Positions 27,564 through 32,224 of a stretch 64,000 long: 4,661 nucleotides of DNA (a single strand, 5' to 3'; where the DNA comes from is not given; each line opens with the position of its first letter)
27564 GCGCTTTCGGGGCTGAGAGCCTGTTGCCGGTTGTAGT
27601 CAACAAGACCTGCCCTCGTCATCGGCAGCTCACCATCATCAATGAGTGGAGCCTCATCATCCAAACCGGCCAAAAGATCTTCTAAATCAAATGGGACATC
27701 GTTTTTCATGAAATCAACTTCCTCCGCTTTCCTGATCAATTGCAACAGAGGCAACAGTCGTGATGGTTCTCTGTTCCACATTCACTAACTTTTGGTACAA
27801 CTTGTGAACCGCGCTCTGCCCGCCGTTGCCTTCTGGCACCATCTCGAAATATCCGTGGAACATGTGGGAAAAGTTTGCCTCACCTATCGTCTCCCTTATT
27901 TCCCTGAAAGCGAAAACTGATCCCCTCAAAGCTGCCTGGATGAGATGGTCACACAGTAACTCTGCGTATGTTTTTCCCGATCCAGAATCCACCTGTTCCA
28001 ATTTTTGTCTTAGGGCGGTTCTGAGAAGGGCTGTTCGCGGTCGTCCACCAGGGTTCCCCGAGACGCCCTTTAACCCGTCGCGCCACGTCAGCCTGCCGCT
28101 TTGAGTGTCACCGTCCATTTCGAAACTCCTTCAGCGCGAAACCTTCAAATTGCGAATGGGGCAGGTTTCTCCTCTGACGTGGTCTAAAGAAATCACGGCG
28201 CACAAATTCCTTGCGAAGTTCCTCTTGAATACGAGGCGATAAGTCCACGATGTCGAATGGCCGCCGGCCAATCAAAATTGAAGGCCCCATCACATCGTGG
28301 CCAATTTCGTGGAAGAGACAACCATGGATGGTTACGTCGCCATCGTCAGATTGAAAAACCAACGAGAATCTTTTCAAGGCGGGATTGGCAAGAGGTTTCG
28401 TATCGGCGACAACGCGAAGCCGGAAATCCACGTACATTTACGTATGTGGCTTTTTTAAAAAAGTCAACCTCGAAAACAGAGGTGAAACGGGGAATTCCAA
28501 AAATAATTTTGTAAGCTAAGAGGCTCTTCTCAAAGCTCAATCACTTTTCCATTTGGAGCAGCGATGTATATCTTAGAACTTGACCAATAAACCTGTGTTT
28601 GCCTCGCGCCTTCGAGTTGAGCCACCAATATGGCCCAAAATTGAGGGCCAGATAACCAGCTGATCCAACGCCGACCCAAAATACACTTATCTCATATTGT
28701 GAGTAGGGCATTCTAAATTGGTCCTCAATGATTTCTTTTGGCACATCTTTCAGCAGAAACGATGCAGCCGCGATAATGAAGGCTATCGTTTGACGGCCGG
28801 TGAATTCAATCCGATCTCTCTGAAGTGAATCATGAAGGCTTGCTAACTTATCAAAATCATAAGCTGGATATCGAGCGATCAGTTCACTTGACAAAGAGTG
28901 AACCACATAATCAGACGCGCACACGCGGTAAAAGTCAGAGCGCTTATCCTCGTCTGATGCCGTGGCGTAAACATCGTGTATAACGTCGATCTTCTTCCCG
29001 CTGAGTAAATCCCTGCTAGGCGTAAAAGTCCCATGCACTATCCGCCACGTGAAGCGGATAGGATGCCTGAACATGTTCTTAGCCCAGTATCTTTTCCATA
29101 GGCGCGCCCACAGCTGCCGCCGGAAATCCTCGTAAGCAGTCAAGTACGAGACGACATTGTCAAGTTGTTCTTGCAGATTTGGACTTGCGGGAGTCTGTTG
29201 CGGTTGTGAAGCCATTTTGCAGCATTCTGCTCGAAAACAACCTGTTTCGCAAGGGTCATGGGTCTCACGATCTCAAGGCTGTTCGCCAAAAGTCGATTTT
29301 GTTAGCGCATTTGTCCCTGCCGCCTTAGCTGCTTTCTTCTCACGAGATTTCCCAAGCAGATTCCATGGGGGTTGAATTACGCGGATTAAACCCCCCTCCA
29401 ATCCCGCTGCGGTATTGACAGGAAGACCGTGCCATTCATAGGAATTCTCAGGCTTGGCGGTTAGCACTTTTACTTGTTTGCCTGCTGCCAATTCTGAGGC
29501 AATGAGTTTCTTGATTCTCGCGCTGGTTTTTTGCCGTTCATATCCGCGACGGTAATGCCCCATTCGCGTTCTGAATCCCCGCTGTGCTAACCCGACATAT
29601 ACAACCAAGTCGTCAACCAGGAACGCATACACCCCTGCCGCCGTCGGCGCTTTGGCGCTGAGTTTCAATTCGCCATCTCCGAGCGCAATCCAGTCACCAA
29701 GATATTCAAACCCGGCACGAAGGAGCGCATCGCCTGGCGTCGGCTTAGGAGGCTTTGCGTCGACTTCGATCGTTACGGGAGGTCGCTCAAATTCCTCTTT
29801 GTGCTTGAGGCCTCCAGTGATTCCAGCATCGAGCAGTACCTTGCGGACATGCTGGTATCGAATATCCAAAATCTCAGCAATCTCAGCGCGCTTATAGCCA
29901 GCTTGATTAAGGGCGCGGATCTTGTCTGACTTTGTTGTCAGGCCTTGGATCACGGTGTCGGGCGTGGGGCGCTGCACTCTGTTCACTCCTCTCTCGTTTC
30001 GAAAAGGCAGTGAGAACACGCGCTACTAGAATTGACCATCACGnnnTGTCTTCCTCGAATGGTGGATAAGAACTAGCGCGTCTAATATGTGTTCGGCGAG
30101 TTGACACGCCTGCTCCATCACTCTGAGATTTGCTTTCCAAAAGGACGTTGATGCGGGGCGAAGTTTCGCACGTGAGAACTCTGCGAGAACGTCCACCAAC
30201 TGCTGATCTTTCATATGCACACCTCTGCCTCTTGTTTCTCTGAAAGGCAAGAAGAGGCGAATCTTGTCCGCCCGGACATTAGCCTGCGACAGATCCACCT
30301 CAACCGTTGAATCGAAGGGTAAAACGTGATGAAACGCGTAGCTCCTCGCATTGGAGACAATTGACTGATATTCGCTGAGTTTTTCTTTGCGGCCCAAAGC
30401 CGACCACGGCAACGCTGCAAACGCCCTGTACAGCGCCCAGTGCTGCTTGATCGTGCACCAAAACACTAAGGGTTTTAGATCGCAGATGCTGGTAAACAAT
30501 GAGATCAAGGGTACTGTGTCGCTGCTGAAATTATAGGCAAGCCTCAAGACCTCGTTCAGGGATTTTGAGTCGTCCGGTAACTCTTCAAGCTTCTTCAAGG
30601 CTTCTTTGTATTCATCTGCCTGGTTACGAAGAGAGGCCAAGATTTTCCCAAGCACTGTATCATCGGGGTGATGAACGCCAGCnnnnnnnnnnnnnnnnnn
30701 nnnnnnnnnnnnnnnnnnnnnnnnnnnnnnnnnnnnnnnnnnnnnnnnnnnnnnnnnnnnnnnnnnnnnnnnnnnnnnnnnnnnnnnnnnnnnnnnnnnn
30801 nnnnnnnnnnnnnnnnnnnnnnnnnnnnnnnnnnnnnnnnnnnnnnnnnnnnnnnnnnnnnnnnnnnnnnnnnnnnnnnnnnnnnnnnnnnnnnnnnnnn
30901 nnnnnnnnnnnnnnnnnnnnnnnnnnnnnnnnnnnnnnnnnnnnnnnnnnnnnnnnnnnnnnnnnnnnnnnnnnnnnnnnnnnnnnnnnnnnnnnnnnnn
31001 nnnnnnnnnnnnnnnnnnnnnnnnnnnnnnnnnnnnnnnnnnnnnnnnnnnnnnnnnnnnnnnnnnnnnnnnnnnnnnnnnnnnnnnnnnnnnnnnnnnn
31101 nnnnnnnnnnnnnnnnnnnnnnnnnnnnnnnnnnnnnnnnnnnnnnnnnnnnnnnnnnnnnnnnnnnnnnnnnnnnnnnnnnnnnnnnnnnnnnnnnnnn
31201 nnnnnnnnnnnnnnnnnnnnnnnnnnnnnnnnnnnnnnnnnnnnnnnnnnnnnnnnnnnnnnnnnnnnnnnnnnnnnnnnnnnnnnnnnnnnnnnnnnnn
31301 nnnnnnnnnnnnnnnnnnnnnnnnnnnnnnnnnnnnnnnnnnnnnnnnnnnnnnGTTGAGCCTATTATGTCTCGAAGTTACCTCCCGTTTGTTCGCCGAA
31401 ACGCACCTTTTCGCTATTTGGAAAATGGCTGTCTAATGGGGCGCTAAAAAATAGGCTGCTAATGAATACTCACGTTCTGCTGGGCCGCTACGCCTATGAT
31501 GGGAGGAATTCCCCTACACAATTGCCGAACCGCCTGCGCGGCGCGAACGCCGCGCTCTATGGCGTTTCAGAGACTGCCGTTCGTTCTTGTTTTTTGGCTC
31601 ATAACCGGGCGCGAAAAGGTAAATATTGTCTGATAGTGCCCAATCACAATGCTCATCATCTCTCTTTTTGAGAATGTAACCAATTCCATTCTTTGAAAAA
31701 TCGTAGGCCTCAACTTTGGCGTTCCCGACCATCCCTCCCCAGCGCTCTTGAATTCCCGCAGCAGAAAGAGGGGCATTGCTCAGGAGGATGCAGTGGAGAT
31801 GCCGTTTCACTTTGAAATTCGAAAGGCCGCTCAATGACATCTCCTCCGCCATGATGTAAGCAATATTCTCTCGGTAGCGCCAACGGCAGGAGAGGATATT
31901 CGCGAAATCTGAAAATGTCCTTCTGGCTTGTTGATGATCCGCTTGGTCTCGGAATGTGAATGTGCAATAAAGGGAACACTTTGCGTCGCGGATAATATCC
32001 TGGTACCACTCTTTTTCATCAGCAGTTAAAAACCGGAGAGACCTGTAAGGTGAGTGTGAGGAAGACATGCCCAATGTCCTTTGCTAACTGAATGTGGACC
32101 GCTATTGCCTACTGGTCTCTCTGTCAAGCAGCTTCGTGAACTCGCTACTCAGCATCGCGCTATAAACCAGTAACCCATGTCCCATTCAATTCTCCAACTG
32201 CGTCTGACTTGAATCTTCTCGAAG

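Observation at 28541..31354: Three-gene cassette: 436-aa unknown, HTH-GIY-YIG nuclease, 2-TM protein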

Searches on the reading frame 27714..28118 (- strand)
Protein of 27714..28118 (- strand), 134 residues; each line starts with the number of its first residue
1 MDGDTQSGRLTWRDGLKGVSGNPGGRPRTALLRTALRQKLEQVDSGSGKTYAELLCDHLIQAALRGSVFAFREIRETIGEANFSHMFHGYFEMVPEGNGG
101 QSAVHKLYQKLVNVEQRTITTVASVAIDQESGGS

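Call 11: search_protein_families(library=pfam, proteins=[window:27714-28118:-], max_evalue=0.01)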
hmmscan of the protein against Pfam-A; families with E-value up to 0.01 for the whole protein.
window:27714-28118:- (134 aa): 1 family
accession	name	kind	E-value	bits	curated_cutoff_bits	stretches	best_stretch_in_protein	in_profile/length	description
PF18932.5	DUF5681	-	9.8e-09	36.1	27.5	1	17-78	7-72/77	Family of unknown function (DUF5681)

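Call 44: search_protein_families(library=phrogs, proteins=[window:27714-28118:-], max_evalue=0.01)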
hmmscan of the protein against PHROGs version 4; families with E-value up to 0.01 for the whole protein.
window:27714-28118:- (134 aa): 1 family
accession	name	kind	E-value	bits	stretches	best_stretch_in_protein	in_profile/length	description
phrog_26239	-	unknown function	0.0079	17.6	0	17-78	23-91/146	-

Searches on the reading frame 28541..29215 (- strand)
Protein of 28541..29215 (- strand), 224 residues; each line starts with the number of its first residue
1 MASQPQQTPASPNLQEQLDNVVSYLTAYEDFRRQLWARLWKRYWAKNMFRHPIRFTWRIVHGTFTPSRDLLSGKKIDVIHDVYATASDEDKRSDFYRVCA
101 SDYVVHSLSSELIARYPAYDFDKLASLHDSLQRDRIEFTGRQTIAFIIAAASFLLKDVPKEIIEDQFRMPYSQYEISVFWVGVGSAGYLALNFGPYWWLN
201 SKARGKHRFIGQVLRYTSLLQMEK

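Call 3: search_protein_families(library=pfam, proteins=[window:28541-29215:-], max_evalue=1)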
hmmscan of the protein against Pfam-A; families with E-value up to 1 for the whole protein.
window:28541-29215:- (224 aa): 0 families
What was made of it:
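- Checked: A matches no P-loop or methyltransferase family in Pfam (call 3).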

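Call 4: search_protein_families(library=padloc, proteins=[window:28541-29215:-], max_evalue=1)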
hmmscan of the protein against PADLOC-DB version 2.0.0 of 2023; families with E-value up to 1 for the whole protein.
window:28541-29215:- (224 aa): 0 families
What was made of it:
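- No PADLOC model matches (call 4).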

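Call 5: search_protein_families(library=ncbifam, proteins=[window:28541-29215:-], max_evalue=1)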
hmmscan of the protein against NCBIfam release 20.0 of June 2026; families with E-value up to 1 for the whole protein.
window:28541-29215:- (224 aa): 0 families

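Call 6: search_protein_families(library=phrogs, proteins=[window:28541-29215:-], max_evalue=1)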
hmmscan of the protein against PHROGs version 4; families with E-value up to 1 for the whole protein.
window:28541-29215:- (224 aa): 1 family
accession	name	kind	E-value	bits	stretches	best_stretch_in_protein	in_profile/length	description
phrog_36680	-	unknown function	0.053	14.3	1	155-190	26-61/116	-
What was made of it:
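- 28541..29215 (-): Gene C, 224 aa. Lineage-specific ORFan with two marginally hydrophobic C-terminal stretches. No family (calls 3-6).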

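Call 28: find_homologous_proteins(query=window:28541-29215:-)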
Query window:28541-29215:- (224 aa): 1 proteins with E <= 0.001 among 200 candidates.
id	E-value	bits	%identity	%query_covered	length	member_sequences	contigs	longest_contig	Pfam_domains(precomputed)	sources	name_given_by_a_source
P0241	1.6e-149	513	100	100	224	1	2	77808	-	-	-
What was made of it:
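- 28541..29215 (-): Only a self-hit in 5.8 billion proteins (call 28).
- C is an ORFan (call 28). C has no homologue anywhere (call 28).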

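Call 77: find_encoding_contigs(protein=window:28541-29215:-, flank=10000, max_places=4)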
Protein window:28541-29215:- (224 aa): 4 contigs read that carry it; 3 places shown.
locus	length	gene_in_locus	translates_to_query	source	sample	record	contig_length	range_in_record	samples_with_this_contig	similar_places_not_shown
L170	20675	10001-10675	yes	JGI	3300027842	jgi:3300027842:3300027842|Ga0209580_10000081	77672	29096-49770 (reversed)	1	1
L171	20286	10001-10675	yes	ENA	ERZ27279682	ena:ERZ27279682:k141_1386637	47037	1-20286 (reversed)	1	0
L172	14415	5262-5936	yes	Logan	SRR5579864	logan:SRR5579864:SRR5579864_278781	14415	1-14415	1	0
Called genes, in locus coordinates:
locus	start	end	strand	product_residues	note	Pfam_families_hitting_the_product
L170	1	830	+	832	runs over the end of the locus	PF12704:MacB_PCD, PF02687:FtsX, PF12704:MacB_PCD, PF02687:FtsX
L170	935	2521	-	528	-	-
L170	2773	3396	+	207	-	PF00210:Ferritin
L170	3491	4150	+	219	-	PF01914:MarC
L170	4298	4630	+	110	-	PF02627:CMD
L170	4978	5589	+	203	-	-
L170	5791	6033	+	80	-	PF12728:HTH_17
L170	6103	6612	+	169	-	-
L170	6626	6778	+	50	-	-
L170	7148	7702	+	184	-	-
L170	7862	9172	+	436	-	-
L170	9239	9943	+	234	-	-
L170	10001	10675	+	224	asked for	-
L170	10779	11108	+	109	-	-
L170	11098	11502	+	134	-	PF18932:DUF5681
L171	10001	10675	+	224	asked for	-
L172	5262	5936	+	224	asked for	-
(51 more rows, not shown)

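Call 86: search_dna_similar(query=window:28541-29215:-, collection=plasmids, mode=protein, max_rows=8, max_evalue=0.01)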
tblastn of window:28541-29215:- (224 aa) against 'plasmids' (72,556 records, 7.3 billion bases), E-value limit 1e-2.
No match.
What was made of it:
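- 28541..29215 (-): No plasmid hit (call 86).
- On Conserved multi-gene defence system (A+B+C as one unit): C has only a self-hit in 5.8 billion proteins and none in plasmids (calls 28, 86).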

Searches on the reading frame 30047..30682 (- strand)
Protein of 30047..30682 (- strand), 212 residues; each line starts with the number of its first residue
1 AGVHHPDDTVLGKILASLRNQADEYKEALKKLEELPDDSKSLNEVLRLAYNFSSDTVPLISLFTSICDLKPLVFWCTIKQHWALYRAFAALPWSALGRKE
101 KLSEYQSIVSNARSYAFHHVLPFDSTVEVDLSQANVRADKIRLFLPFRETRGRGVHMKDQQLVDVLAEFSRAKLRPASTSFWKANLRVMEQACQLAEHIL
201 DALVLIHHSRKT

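Call 73: predict_structure(alignment_id=A5)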
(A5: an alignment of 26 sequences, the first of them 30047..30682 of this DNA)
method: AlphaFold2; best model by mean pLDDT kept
length: 212 residues; sequences in the alignment: 26
mean_pLDDT: 74.5   pTM: 0.68
mean pLDDT of the five models: 74.5, 64.2, 62.7, 62.4, 59.8
residues with pLDDT >= 90: 63; 70-90: 72; 50-70: 36; < 50: 41
segments of 3 or more residues with pLDDT < 50: 119-128, 138-141, 146-149, 153-158, 160-174
pLDDT, mean of each block of 10 residues (from residue 1): 80 93 95 88 89 83 84 91 89 63 78 63 44 50 48 47 45 60 92 94 89 68
secondary structure, 60 per line:
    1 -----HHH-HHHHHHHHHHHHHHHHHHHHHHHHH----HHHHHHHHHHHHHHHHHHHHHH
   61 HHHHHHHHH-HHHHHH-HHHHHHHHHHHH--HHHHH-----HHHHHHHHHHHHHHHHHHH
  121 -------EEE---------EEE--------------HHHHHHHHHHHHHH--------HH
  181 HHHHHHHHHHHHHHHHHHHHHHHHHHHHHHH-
elements in order: H10-34 H39-69 H71-76 H78-89 H92-96 H102-120 E128-130 E140-142 H157-170 H179-211

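Call 76: fold_search(model_id=the predicted structure, library=pdb)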
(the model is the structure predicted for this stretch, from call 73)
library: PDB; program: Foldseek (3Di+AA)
matches with E <= 10: 123; with E <= 0.001: 0
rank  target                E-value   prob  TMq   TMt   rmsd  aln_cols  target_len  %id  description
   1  3zqb_B                7.7e-01  0.14  0.21  0.17  23.5       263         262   16  PrgI-SipD from Salmonella typhimurium (released 2011-08-17)
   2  3zqe_B                1.4e+00  0.11  0.22  0.19  23.3       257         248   15  PrgI-SipD from Salmonella typhimurium in complex with deoxycholate (released 2011-08-17)
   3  6fes_A                1.5e+00  0.16  0.30  0.19  17.7       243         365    9  Crystal structure of novel repeat protein BRIC2 fused to DARPin D12 (released 2018-09-05)
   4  4igg_A                1.5e+00  0.14  0.24  0.08  23.6       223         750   15  Full-length human alpha-catenin crystal structure (released 2012-12-26)
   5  8ubg_A                1.7e+00  0.12  0.25  0.24  22.3       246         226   13  DpHF19 filament (released 2024-04-10)
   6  6w2v_A                1.7e+00  0.06  0.15  0.15  20.6       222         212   10  Junction 23, DHR14-DHR18 (released 2020-04-15)
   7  1aep                  1.8e+00  0.15  0.24  0.31  19.0       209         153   10  MOLECULAR STRUCTURE OF AN APOLIPOPROTEIN DETERMINED AT 2.5-ANGSTROMS RESOLUTION (released 1994-01-31)
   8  6o3e_A                2.4e+00  0.14  0.26  0.11  23.6       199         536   18  mouse aE-catenin 82-883 (released 2019-11-13)
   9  8uao_A                2.4e+00  0.11  0.28  0.26  21.8       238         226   11  DpHF18 filament (released 2024-04-10)
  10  8s5r_A                2.4e+00  0.08  0.20  0.19  20.0       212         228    9  Structure of the Chlamydia pneumoniae effector SemD (released 2024-08-07)
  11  8ia2_A                2.4e+00  0.06  0.21  0.16  25.3       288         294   13  Structure of C5a bound human C5aR1 in complex with Go (Composite map) (released 2023-10-18)
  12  6fes_B                2.6e+00  0.10  0.24  0.16  16.2       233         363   10  Crystal structure of novel repeat protein BRIC2 fused to DARPin D12 (released 2018-09-05)
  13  3urz_A                2.7e+00  0.08  0.16  0.17  19.2       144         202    9  Crystal structure of a putative protein binding protein (BACOVA_03105) from Bacteroides ovatus ATCC 8483 at 2.19 A res (released 2011-12-14)
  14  2yfb_A                2.7e+00  0.08  0.20  0.18  25.6       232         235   15  X-ray structure of McpS ligand binding domain in complex with succinate (released 2012-04-18)
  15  8i7r_F5               2.7e+00  0.05  0.18  0.16  21.4       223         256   15  In situ structure of axonemal doublet microtubules in mouse sperm with 48-nm repeat (released 2023-10-11)
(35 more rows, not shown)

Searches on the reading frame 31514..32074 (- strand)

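Call 11: search_protein_families(library=pfam, proteins=[window:31514-32074:-], max_evalue=0.01)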
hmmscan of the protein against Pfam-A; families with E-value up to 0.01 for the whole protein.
window:31514-32074:- (186 aa): 1 family
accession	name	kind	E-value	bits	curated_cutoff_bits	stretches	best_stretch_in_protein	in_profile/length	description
PF23343.2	REP_ORF2-G2P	-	5.3e-05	23.9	27.8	1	35-137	2-94/99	Replication-associated protein ORF2/G2P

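Call 44: search_protein_families(library=phrogs, proteins=[window:31514-32074:-], max_evalue=0.01)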
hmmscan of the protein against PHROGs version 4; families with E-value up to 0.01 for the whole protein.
window:31514-32074:- (186 aa): 0 families

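Call 45: search_protein_families(library=padloc, proteins=[window:31514-32074:-], max_evalue=0.01)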
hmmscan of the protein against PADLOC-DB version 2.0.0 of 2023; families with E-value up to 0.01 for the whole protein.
window:31514-32074:- (186 aa): 0 families
